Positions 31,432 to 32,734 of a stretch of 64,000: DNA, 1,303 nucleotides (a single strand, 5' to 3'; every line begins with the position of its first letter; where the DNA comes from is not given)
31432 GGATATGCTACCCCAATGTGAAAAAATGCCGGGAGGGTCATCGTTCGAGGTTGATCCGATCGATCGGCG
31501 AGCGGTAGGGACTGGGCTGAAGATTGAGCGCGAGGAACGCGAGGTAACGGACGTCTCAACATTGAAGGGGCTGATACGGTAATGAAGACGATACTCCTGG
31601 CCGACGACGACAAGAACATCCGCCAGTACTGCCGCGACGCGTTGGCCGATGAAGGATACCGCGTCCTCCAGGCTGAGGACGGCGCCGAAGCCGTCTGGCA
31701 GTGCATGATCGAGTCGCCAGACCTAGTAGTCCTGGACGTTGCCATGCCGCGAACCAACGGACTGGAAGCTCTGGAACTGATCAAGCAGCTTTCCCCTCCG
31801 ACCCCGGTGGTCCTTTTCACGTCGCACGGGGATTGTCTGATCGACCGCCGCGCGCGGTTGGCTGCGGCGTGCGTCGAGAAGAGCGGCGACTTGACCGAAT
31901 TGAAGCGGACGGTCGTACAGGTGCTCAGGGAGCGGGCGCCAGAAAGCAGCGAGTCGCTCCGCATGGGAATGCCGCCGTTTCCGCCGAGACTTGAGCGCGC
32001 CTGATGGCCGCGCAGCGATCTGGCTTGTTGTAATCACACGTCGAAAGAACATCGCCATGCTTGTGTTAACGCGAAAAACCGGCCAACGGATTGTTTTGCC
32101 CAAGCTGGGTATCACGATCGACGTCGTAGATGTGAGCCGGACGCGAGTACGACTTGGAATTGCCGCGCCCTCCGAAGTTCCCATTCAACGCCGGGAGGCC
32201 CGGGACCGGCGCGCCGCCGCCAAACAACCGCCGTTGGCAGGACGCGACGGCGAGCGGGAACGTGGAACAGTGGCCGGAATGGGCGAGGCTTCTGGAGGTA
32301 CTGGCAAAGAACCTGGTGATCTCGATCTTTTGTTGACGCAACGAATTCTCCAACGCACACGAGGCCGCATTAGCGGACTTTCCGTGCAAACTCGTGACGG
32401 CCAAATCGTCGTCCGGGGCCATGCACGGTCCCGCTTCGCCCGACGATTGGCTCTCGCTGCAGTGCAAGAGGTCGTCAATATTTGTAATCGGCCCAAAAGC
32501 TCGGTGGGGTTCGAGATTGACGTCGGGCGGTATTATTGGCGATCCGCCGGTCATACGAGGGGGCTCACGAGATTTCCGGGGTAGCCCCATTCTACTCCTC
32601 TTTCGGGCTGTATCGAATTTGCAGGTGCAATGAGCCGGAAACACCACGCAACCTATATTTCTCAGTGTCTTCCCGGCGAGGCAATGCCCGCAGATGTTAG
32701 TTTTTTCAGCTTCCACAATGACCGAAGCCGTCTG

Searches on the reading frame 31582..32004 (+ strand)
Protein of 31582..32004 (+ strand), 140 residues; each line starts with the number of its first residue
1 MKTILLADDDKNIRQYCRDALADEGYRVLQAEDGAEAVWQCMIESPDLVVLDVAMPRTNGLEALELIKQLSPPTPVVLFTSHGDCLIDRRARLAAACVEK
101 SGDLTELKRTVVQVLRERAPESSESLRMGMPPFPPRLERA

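Call 9: search_protein_families(library=pfam, max_evalue=0.01, proteins=[window:31582-32004:+])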
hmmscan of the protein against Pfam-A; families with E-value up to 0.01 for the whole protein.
window:31582-32004:+ (140 aa): 1 family
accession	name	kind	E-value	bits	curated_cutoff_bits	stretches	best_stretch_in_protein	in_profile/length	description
PF00072.30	Response_reg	-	8.1e-22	77.9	30.2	1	4-108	1-107/111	Response regulator receiver domain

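Call 28: search_protein_families(library=ncbifam, max_evalue=0.01, proteins=[window:31582-32004:+])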
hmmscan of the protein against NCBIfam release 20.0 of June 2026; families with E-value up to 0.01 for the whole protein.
window:31582-32004:+ (140 aa): 93 families (the best 25 are shown)
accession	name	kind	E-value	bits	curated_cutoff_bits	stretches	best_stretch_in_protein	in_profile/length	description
NF008469.0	PRK11361.1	equivalog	1.4e-17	63.5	714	1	2-116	5-121/461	acetoacetate metabolism transcriptional regulator AtoC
NF051870.1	NAssimRespRegNtrX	equivalog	2.5e-15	56.3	600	1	2-87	2-89/452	nitrogen assimilation response regulator NtrX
NF045944.1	ResRegRpaBCyano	equivalog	4.8e-15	55.6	330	1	5-116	1-113/229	response regulator transcription factor RpaB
TIGR01818.1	ntrC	equivalog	8e-15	54.6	558.6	1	4-121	1-120/463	nitrogen regulation protein NR(I)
NF008199.0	PRK10955.1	equivalog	1.1e-14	55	341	1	1-86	1-84/232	envelope stress response regulator transcription factor CpxR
NF046022.1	RespRegCpdRBruc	equivalog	3.4e-14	52.9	180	1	1-107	1-109/120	cell cycle two-component system response regulator CpdR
NF041367.1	CheY_Halo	equivalog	4.3e-14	52.9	200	1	4-84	1-81/114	chemotaxis protein CheY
NF045717.1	DVU0259_DivK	exception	4.5e-14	52.6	160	1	2-77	3-80/117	DVU0259 family response regulator domain-containing protein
NF045505.1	RR_RssB_Pseudo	equivalog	7e-14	51.7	700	1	3-112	7-119/394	two-component system response regulator RssB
NF047793.1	ResRegPgtA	equivalog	1.4e-13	50.4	650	1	2-118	6-124/414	two-component system response regulator PgtA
NF009206.0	PRK12555.1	subfamily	2.7e-13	49.6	342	1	4-82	3-82/340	chemotaxis-specific protein-glutamate methyltransferase CheB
NF012023.0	PRK15479.1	equivalog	3.5e-13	49.6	337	1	4-129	3-130/224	transcriptional regulator TctD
NF040689.1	MtrAB_MtrA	equivalog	5.4e-13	48.8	300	1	4-129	1-127/219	MtrAB system response regulator MtrA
NF041733.1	resp_reg_CseB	equivalog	9.5e-13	48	350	1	3-119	2-119/228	two-component system response regulator CseB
NF001965.0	PRK00742.1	subfamily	1e-12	48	293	1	4-82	6-85/357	chemotaxis-specific protein-glutamate methyltransferase CheB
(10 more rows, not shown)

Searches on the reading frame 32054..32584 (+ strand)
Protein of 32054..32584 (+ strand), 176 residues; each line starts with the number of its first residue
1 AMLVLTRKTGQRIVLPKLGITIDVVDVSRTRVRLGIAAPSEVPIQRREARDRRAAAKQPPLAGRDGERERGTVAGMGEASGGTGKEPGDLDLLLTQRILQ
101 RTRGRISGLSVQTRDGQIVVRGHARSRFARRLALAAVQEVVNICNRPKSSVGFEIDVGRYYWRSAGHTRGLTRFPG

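Call 9: search_protein_families(library=pfam, max_evalue=0.01, proteins=[window:32054-32584:+])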
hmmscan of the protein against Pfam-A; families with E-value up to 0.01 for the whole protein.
window:32054-32584:+ (176 aa): 2 families
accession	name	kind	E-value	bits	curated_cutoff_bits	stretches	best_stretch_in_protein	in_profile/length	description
PF02599.21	CsrA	-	1.4e-15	57.4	27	1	2-52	1-50/53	Global regulator protein family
PF04972.22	BON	-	0.00017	22.3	27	1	105-140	20-55/69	BON domain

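Call 28: search_protein_families(library=ncbifam, max_evalue=0.01, proteins=[window:32054-32584:+])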
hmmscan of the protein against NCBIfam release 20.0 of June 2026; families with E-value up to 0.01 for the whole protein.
window:32054-32584:+ (176 aa): 3 families
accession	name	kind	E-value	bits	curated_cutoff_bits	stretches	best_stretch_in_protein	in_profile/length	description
NF002469.0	PRK01712.1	equivalog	8.5e-11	41.7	73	1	2-50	1-48/65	carbon storage regulator CsrA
TIGR00202.1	csrA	equivalog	2.3e-10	40.5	70.1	1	2-60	1-58/69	carbon storage regulator CsrA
NF001844.0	PRK00568.1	equivalog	5e-06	26.5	106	1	2-51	1-49/76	carbon storage regulator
